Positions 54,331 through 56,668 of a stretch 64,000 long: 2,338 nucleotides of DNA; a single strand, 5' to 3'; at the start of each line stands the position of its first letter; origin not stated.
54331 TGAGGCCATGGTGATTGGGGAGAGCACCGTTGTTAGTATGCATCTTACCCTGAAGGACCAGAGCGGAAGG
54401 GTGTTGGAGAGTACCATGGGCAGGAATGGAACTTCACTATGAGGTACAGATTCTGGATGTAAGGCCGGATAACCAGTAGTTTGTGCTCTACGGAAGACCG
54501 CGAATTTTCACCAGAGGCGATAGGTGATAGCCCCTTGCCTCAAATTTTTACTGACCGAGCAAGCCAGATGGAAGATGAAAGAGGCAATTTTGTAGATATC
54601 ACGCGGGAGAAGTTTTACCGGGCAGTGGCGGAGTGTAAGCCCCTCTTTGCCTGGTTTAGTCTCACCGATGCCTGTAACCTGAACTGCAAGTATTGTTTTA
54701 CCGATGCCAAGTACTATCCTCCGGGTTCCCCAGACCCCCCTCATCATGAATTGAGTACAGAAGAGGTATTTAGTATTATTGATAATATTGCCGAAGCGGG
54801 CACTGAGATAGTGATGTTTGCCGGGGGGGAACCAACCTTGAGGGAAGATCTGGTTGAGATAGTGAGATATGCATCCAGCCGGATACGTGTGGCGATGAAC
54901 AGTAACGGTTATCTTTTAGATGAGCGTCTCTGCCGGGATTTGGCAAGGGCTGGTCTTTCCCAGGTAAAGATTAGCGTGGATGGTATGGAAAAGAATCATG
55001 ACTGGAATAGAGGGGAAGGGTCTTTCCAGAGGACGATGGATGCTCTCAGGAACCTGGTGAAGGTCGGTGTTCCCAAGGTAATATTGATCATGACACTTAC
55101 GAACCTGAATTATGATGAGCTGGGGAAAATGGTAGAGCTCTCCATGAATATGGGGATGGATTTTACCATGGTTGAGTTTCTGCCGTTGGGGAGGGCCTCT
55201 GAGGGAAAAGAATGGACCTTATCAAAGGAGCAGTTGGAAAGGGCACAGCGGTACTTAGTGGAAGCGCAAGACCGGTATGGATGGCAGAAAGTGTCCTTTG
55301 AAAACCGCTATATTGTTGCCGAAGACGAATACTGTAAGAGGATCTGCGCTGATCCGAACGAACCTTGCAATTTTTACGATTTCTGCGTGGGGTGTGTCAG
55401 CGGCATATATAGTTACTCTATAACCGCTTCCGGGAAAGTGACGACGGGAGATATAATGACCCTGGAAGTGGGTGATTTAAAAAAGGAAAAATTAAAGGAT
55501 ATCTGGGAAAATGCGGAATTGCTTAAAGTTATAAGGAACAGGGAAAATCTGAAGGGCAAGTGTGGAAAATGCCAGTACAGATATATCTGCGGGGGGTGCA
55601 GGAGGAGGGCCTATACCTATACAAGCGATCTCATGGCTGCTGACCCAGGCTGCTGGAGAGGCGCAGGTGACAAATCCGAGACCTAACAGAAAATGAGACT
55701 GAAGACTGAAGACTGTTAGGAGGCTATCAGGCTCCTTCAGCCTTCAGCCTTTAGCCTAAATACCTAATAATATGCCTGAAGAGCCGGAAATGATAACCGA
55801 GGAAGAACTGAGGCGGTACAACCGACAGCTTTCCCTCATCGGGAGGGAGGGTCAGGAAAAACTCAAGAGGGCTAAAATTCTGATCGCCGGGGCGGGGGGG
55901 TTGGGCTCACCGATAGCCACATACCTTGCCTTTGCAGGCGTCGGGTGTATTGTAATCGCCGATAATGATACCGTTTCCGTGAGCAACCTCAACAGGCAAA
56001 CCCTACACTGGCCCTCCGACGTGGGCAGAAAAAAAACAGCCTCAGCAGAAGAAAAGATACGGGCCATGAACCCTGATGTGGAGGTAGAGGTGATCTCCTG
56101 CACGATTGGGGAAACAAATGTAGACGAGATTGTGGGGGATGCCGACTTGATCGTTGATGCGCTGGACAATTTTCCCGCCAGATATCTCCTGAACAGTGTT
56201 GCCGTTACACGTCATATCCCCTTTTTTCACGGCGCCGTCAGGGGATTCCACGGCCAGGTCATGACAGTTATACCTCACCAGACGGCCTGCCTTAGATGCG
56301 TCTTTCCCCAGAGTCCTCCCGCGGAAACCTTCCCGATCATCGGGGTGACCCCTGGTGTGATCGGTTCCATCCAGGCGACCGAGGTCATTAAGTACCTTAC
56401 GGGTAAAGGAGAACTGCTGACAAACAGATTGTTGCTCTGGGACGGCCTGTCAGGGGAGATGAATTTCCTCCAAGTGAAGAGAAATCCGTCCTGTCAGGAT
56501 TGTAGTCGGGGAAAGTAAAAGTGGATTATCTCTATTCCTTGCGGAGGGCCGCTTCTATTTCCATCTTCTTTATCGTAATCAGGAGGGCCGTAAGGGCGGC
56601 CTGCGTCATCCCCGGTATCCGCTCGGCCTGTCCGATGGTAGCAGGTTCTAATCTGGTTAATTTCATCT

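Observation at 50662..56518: Unassigned six-gene module: GG-terminated MoaD/ThiS Ubl, orphan protein, CobS/MoxR AAA+, CobT-like VWA, radical-SAM/SPASM and ThiF/MoeB E1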

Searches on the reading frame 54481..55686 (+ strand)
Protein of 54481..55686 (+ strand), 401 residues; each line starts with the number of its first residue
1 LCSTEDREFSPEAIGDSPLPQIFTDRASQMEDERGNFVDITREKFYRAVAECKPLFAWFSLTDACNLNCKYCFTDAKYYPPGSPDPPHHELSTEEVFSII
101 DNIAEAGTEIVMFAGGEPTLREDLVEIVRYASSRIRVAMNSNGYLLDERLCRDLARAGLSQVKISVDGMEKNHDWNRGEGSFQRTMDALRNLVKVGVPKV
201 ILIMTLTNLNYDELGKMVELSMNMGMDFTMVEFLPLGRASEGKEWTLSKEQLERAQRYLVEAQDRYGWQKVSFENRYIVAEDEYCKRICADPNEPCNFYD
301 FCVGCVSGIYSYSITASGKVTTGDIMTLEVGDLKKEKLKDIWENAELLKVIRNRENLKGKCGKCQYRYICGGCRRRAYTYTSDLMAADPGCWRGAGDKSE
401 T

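Call 3: search_protein_families(library=pfam, proteins=[window:54481-55686:+], max_evalue=0.1)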
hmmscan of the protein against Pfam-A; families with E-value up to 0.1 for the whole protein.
window:54481-55686:+ (401 aa): 4 families
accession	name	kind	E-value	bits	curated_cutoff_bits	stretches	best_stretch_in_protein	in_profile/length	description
PF04055.27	Radical_SAM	-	3.1e-34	119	29.5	1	60-220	2-165/166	Radical SAM superfamily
PF13353.11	Fer4_12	-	2e-07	31.8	22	1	63-171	13-118/137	4Fe-4S single cluster domain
PF13186.11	SPASM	-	1.3e-05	25.8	21.5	1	305-365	1-67/67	Iron-sulfur cluster-binding domain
PF13271.11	DUF4062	-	0.035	14.8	24.7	0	213-273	14-68/82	Domain of unknown function (DUF4062)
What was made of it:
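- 54568..55686 (+): g5: radical SAM enzyme with SPASM domain, 372 aa (the ORF opens at 54481). Radical_SAM at 3e-34 plus SPASM (call 3).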

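Call 4: search_protein_families(library=ncbifam, proteins=[window:54481-55686:+], max_evalue=0.1)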
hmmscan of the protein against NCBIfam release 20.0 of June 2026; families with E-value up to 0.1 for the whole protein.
window:54481-55686:+ (401 aa): 97 families (the best 25 are shown)
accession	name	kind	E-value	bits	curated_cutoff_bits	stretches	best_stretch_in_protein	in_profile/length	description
TIGR04545.1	rSAM_ahbD_hemeb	equivalog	9.9e-61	206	500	1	56-391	2-335/339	heme b synthase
TIGR04055.1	rSAM_NirJ2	equivalog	9.6e-60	202.8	500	1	60-391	5-322/326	putative heme d1 biosynthesis radical SAM protein NirJ2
TIGR04053.2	TIGR04053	equivalog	3e-57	194.5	395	2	51-268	4-219/366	TIGR04053 family radical SAM/SPASM domain-containing protein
TIGR04347.1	pseudo_SAM_Halo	equivalog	7.1e-48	163.8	525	2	23-260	7-239/390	TIGR04347 family pseudo-SAM/SPASM protein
TIGR04054.1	rSAM_NirJ1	equivalog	4.6e-47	160.5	650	1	39-392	21-381/387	putative heme d1 biosynthesis radical SAM protein NirJ1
TIGR04051.1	rSAM_NirJ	equivalog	7.1e-45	153.5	515.45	2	55-262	3-205/354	heme d1 biosynthesis radical SAM protein NirJ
NF050035.1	rSAM_WgK_link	exception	2.1e-43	148.7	650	2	53-245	7-196/367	radical SAM/SPASM peptide maturase WgkB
TIGR04303.1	GeoRSP_rSAM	equivalog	7.6e-43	147.3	400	1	54-392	4-325/325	GeoRSP system radical SAM/SPASM protein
TIGR04546.1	rSAM_ahbC_deAc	equivalog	4.1e-40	137.8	650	1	51-392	36-384/390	12,18-didecarboxysiroheme deacetylase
TIGR04340.1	rSAM_ACGX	hypoth_equivalog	5.3e-36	124.5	400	1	59-394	7-340/341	radical SAM/SPASM domain protein, ACGX system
TIGR03962.1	mycofact_rSAM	equivalog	1.4e-33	116.5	265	1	55-397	12-337/339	mycofactocin radical SAM maturase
TIGR02109.1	PQQ_syn_pqqE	equivalog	3e-33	115.2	381.35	1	54-394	6-333/358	pyrroloquinoline quinone biosynthesis protein PqqE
TIGR04133.1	rSAM_w_lipo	hypoth_equivalog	4.1e-33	114.8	425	1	58-372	27-329/350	TIGR04133 family radical SAM/SPASM protein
TIGR02668.1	moaA_archaeal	equivalog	5e-33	114.4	325.25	1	59-323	14-265/303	GTP 3',8-cyclase MoaA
TIGR02666.1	moaA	equivalog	8.8e-33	113.7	284.05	1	60-260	15-221/336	GTP 3',8-cyclase MoaA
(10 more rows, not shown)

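Call 62: find_homologous_proteins(query=window:54481-55686:+, max_evalue=1e-30)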
Query window:54481-55686:+ (401 aa): 220 proteins with E <= 1e-30 among 2930 candidates; the best 120 are listed.
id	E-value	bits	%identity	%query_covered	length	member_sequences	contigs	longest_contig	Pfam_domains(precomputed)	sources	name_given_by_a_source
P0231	5.0e-241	818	92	93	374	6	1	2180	PF04055.28,PF13353.12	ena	-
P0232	7.1e-235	798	90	93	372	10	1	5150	PF04055.28,PF13353.12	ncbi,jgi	jgi:radical SAM protein with 4Fe4S-binding SPASM domain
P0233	2.8e-224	763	87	92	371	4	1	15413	PF13186.12,PF04055.28,PF13353.12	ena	-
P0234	1.2e-220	751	82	96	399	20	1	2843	PF13186.12,PF04055.28,PF13353.12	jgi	-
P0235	1.9e-219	747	85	93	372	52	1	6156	PF04055.28,PF13353.12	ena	-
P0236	9.3e-216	735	82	93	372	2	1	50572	PF04055.28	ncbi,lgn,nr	ncbi:MAG: radical SAM protein [Syntrophaceae bacterium]|nr:radical SAM protein [Syntrophaceae bacter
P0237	6.9e-211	719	80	93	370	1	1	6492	PF13186.12,PF04055.28,PF13353.12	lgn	-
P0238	5.7e-209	712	81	91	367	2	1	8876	PF13186.12,PF04055.28,PF13353.12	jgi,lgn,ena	-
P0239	2.6e-201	687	76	91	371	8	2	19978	PF13186.12,PF04055.28,PF13353.12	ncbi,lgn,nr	ncbi:MAG: radical SAM protein [Thermodesulfobacteriota bacterium]|nr:radical SAM protein [Thermodesu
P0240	1.7e-198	678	74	92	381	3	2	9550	PF13186.12,PF04055.28,PF13353.12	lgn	-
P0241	8.7e-195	666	75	89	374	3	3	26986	PF13186.12,PF04055.28,PF13353.12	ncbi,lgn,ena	-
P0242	2.4e-192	658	74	89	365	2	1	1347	PF13186.12,PF04055.28,PF13353.12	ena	-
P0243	1.5e-191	655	73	89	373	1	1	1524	PF04055.28,PF13353.12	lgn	-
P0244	2.1e-189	648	73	92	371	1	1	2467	PF13186.12,PF04055.28,PF13353.12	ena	-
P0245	9.4e-189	646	71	92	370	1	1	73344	PF04055.28,PF13353.12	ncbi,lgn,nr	ncbi:MAG: radical SAM protein [Spirochaetota bacterium]|nr:radical SAM protein [Spirochaetota bacter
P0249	2.0e-165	569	64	90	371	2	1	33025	PF13186.12,PF04055.28,PF13353.12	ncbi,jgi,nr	ncbi:MAG: radical SAM protein [Peptococcaceae bacterium]|nr:MAG: radical SAM protein [Peptococcaceae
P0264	1.3e-144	500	58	89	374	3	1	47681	PF13186.12,PF04055.28,PF13353.12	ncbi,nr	ncbi:MAG: radical SAM protein [Nitrospinae bacterium]|nr:radical SAM protein [Nitrospinota bacterium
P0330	2.7e-107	377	47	89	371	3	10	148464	PF13186.12,PF04055.28,PF13353.12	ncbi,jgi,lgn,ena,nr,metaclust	ncbi:MAG: hypothetical protein APF81_15855 [Desulfosporosinus sp. BRH_c37]|nr:MAG: hypothetical prot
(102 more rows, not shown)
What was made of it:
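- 54568..55686 (+): Homologues are about 370 aa (call 62).
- Checked: g5 most likely starts at ATG 54568 (372 aa), because its homologues are about 370 aa (call 62).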

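Call 63: find_encoding_contigs(protein=P0249, flank=8000, max_places=1)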
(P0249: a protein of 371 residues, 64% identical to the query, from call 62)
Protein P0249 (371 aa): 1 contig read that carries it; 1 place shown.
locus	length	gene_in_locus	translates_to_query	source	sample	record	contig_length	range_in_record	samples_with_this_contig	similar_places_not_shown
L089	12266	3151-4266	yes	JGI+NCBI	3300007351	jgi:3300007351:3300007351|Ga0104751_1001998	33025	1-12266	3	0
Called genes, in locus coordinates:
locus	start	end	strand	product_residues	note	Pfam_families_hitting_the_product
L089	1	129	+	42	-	?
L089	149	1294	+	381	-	PF04055:Radical_SAM, PF13353:Fer4_12 (weak)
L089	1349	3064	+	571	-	PF00092:VWA (faint)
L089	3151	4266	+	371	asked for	PF04055:Radical_SAM, PF13353:Fer4_12 (weak), PF13186:SPASM (weak)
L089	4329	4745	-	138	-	PF02310:B12-binding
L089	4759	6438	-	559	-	PF01642:MM_CoA_mutase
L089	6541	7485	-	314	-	PF01073:3Beta_HSD, PF01370:Epimerase, PF02719:Polysacc_synt_2 (faint), PF04321:RmlD_sub_bind, PF16363:GDP_Man_Dehyd, PF07993:NAD_binding_4 (faint), PF13460:NAD_binding_10 (weak)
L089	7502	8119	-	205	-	PF02397:Bac_transf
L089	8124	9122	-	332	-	PF02388:FemAB (faint), PF13480:Acetyltransf_6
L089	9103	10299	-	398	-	PF13477:Glyco_trans_4_2, PF13439:Glyco_transf_4, PF13579:Glyco_trans_4_4, PF00534:Glycos_transf_1, PF13692:Glyco_trans_1_4, PF13524:Glyco_trans_1_2 (weak)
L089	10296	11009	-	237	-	PF02706:Wzz, PF13807:GNVR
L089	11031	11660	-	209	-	PF08239:SH3_3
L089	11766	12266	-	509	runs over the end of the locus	PF01943:Polysacc_synt, PF01554:MatE (faint), PF13440:Polysacc_synt_3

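Call 64: find_encoding_contigs(protein=P0330, flank=8000, max_places=1)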
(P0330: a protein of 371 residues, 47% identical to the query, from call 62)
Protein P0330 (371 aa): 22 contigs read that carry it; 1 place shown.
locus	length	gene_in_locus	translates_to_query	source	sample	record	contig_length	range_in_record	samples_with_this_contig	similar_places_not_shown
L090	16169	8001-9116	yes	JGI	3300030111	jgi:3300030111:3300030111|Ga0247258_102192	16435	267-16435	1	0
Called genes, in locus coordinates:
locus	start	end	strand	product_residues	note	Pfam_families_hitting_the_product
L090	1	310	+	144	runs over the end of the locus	-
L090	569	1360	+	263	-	PF00899:ThiF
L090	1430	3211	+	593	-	PF00672:HAMP (weak), PF00015:MCPsignal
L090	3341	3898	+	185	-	PF05683:Fumerase_C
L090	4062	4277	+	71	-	PF12797:Fer4_2 (faint), PF12837:Fer4_6 (faint), PF13237:Fer4_10, PF00037:Fer4 (faint), PF14697:Fer4_21, PF12800:Fer4_4 (faint), PF12838:Fer4_7, PF13187:Fer4_9, +1 more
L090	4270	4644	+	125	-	-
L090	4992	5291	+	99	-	PF17147:PFOR_II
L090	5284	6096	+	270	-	PF02775:TPP_enzyme_C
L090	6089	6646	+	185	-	PF01558:POR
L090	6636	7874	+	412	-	PF00037:Fer4, PF13510:Fer2_4, PF04055:Radical_SAM, PF13353:Fer4_12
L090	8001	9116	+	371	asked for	PF04055:Radical_SAM, PF13353:Fer4_12 (weak), PF13186:SPASM (weak)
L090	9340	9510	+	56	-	PF09723:Zn_ribbon_8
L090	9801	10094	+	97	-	-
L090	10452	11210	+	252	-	PF18978:DUF5714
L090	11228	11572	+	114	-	-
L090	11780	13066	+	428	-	PF00085:Thioredoxin, PF13098:Thioredoxin_2 (weak), PF01946:Thi4 (weak), PF00890:FAD_binding_2 (faint), PF01266:DAO (faint), PF07992:Pyr_redox_2, PF13738:Pyr_redox_3, PF00070:Pyr_redox, +2 more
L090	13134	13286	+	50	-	-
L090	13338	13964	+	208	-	-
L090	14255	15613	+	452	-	PF04055:Radical_SAM, PF13353:Fer4_12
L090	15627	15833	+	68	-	PF09723:Zn_ribbon_8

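Call 65: find_encoding_contigs(protein=P0264, flank=8000, max_places=1)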
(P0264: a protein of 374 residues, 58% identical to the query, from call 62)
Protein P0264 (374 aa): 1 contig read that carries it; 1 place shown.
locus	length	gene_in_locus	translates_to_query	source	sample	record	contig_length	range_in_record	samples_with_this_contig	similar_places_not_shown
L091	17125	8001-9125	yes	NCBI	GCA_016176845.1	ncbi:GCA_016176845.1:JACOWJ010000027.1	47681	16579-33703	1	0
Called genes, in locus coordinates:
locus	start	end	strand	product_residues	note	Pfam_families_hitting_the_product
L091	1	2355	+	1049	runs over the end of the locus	PF00873:ACR_tran, PF03176:MMPL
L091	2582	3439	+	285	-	PF04909:Amidohydro_2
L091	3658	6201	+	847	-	PF02901:PFL-like, PF01228:Gly_radical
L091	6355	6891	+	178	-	PF05685:Uma2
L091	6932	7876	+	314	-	PF00037:Fer4 (faint), PF04055:Radical_SAM, PF12837:Fer4_6 (faint), PF13237:Fer4_10, PF14697:Fer4_21, PF12838:Fer4_7, PF13187:Fer4_9 (weak), PF13353:Fer4_12 (weak), +1 more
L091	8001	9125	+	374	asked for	PF04055:Radical_SAM, PF13353:Fer4_12 (weak), PF13186:SPASM (faint)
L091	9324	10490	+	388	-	PF13186:SPASM (faint), PF04055:Radical_SAM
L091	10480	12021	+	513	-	PF01078:Mg_chelatase (weak), PF07728:AAA_5 (weak)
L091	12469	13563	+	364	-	PF27098:Rv0959_3rd, PF13519:VWA_2 (weak)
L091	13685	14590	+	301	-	-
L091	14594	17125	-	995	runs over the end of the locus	PF00675:Peptidase_M16, PF05193:Peptidase_M16_C, PF00675:Peptidase_M16, PF05193:Peptidase_M16_C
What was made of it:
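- Closest known: AhbD / NirJ-type SPASM radical SAM enzymes. Different: The gene context is glycyl-radical enzyme, AAA+ and VWA genes, not haem synthesis (calls 63-65).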

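Call 73: search_protein_families(library=padloc, proteins=[window:54568-55686:+], max_evalue=0.001)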
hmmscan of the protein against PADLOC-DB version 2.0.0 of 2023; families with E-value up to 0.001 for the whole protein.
window:54568-55686:+ (372 aa): 3 families
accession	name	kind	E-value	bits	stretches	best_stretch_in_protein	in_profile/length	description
PDLC02903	pVip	-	9.4e-20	69.1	1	30-159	4-122/257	Viperins not associated with kinases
PDLC02904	pVip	-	2.4e-19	67.9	1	27-225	4-192/262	Viperins associated with kinases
PDLC02905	pVip-kinase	-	5.5e-11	40.4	1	29-147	185-301/474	Viperin-kinase fusion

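Call 84: search_protein_families(library=ncbifam, proteins=[L091:3658-6201:+], max_evalue=0.00001)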
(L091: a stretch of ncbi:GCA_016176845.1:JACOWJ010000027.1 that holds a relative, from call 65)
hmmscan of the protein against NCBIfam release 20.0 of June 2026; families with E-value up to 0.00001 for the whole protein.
L091:3658-6201:+ (847 aa): 12 families
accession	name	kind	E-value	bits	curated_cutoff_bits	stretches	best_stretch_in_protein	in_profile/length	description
TIGR01774.1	PFL2-3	subfamily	6.9e-150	500.8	678.2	1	68-844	15-784/786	formate C-acetyltransferase/glycerol dehydratase family glycyl radical enzyme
NF043068.1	glycl_HYPD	equivalog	1.6e-133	446.5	1100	1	69-846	14-784/784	trans-4-hydroxy-L-proline dehydratase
NF048011.1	SfplDhtHpsGDes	equivalog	1e-132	444.1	1000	1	69-844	36-819/821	(2S)-3-sulfopropanediol dehydratase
TIGR04394.1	choline_CutC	equivalog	2.2e-127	426.7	1050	1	69-842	15-784/789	choline trimethylamine-lyase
NF048009.1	SfplDhtHpfGKleb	equivalog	6.8e-114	381.7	1000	1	69-846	38-824/824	(2S)-3-sulfopropanediol dehydratase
NF007437.0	PRK09983.1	equivalog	2e-109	366.8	1109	1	66-844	12-763/765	formate C-acetyltransferase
NF033718.1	indole_decarb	equivalog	1.5e-106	357.6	1100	1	152-843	156-865/868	indoleacetate decarboxylase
NF033715.1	glycyl_HPDL_Lrg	equivalog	4.5e-83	279.6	1150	2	252-647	267-678/901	4-hydroxyphenylacetate decarboxylase large subunit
TIGR01255.1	pyr_form_ly_1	equivalog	1.3e-21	76.8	994.2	1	336-842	260-739/744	formate C-acetyltransferase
NF038360.1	rad_fix_GrcA3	exception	9.7e-13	48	158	1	788-842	19-73/78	autonomous glycyl radical cofactor GrcA3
NF008341.1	PRK11127.1-1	equivalog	1.1e-12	47.8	145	1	790-842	23-75/80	autonomous glycyl radical cofactor GrcA2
TIGR04365.1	spare_glycyl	equivalog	2.8e-07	30.9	170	1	789-842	68-121/126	autonomous glycyl radical cofactor GrcA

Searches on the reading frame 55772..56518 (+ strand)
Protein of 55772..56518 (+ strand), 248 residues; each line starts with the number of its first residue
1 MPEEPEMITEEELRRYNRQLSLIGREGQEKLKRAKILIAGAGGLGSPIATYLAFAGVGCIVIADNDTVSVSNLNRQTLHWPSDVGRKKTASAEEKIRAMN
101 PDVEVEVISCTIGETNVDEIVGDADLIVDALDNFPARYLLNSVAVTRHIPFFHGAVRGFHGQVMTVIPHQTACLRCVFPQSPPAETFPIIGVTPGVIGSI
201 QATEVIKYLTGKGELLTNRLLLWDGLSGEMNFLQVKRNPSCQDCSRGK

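Call 3: search_protein_families(library=pfam, proteins=[window:55772-56518:+], max_evalue=0.1)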
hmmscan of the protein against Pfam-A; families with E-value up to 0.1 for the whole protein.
window:55772-56518:+ (248 aa): 7 families
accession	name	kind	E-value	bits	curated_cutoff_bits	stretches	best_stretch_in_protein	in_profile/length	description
PF00899.27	ThiF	-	7.8e-78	261.3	28.1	1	16-242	1-237/238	ThiF family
PF02558.23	ApbA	-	0.0063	16.6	22.2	1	36-99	1-61/150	Ketopantoate reductase PanE/ApbA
PF01488.26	Shikimate_DH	-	0.0067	16.9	24.3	1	28-77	7-56/138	Shikimate / quinate 5-dehydrogenase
PF08659.16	KR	-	0.02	15.2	22.6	1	37-115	4-65/180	KR domain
PF03721.20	UDPG_MGDP_dh_N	-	0.028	14.4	27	1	35-79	2-45/187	UDP-glucose/GDP-mannose dehydrogenase family, NAD binding domain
PF02737.24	3HCDH_N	-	0.029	14.7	22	1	36-130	2-85/180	3-hydroxyacyl-CoA dehydrogenase, NAD binding domain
PF01494.25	FAD_binding_3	-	0.081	12.6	22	1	34-69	2-37/349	FAD binding domain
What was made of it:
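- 55772..56518 (+): g6: MoeB/ThiF-type E1 adenylyltransferase, 248 aa. ThiF at 7.8e-78 (call 3).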

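Call 4: search_protein_families(library=ncbifam, proteins=[window:55772-56518:+], max_evalue=0.1)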
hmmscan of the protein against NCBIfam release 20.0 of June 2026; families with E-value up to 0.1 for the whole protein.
window:55772-56518:+ (248 aa): 37 families (the best 25 are shown)
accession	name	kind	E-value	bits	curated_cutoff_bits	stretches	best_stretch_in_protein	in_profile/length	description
NF006444.0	PRK08762.1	equivalog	3.6e-83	279.3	449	1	3-247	115-370/387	molybdopterin-synthase adenylyltransferase MoeB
NF006204.0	PRK08328.1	equivalog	9.4e-78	261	339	1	7-226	1-222/231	hypothetical protein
NF047750.1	SAMPActivE1UbaA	equivalog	2.4e-68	230.4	450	1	10-245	7-249/270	SAMP-activating enzyme E1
NF004281.0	PRK05690.1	subfamily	1.7e-66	224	266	1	6-245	3-249/250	molybdopterin-synthase adenylyltransferase MoeB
TIGR02356.1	adenyl_thiF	equivalog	1.5e-63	213.8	275.25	1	15-209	1-203/203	thiazole biosynthesis adenylyltransferase ThiF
NF005902.0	PRK07878.1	equivalog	2.2e-60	204.6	647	1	6-243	13-262/392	adenylyltransferase/sulfurtransferase MoeZ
NF005646.0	PRK07411.1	equivalog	4.7e-57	193.9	633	1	8-241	11-252/390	molybdopterin-synthase adenylyltransferase MoeB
NF004111.0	PRK05600.1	equivalog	3.2e-53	181.2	437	1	7-243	13-260/371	ThiF family adenylyltransferase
TIGR02355.1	moeB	equivalog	2.7e-49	167.7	376.55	1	12-244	1-240/240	molybdopterin-synthase adenylyltransferase MoeB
NF009123.0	PRK12475.1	subfamily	1.5e-45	156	510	1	15-246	4-245/338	MoeB/ThiF family adenylyltransferase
NF006395.0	PRK08644.1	equivalog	1.7e-33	116.1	159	1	23-144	20-140/215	sulfur carrier protein ThiS adenylyltransferase ThiF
NF006077.0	PRK08223.1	equivalog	8.1e-30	103.8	266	1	15-169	10-166/296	hypothetical protein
TIGR02354.1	thiF_fam2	equivalog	6.7e-28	97.9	152.2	1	26-142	14-129/200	thiamine biosynthesis protein ThiF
TIGR01408.1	Ube1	subfamily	8.1e-25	86.7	750.05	1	14-192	400-585/1008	ubiquitin-activating enzyme E1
NF011696.0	PRK15116.1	equivalog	7.4e-19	68.5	304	1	9-152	6-150/268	tRNA cyclic N6-threonylcarbamoyladenosine(37) synthase TcdA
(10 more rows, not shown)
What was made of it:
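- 55772..56518 (+): Below every NCBIfam equivalog cutoff, e.g. MoeB PRK08762 at 279 vs 449 bits (call 4).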

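Call 73: search_protein_families(library=padloc, proteins=[window:55772-56518:+], max_evalue=0.001)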
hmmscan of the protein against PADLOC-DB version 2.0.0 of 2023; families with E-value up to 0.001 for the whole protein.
window:55772-56518:+ (248 aa): 33 families (the best 25 are shown)
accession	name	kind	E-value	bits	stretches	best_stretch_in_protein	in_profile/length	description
PDLC00836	E1-E2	-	4.4e-22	76.4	1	28-148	336-458/602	E1-E2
PDLC00855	E1-E2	-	2.3e-20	71.2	1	27-156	296-431/579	E1-E2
PDLC00847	E1-E2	-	2.1e-19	67.3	1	29-166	282-417/523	E1-E2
PDLC00837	E1-E2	-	3.7e-18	63.6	1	13-180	305-482/593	E1-E2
PDLC00848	E1-E2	-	3e-17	60.1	1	28-130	369-472/607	E1-E2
PDLC00856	E1-E2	-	3.3e-17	60.2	1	30-153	319-444/573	E1-E2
PDLC00857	E1-E2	-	9.9e-17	58.6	1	30-145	343-455/589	E1-E2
PDLC00843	E1-E2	-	2.4e-16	57.4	1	21-178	305-466/575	E1-E2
PDLC00829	E1-E2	-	2.2e-15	54.7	1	29-176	167-318/426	E1-E2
PDLC00838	E1-E2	-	9.4e-15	51.8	1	15-180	303-471/736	E1-E2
PDLC00839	E1-E2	-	1.3e-14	51.4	1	28-132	365-470/602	E1-E2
PDLC00835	E1-E2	-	3.7e-14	50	1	28-158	368-497/778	E1-E2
PDLC00844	E1-E2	-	5.2e-14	49.7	1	28-163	271-406/489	E1-E2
PDLC00832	E1-E2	-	2.1e-13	47.3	1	27-128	332-434/588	E1-E2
PDLC00842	E1-E2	-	4.4e-13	46.7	1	26-180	298-458/549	E1-E2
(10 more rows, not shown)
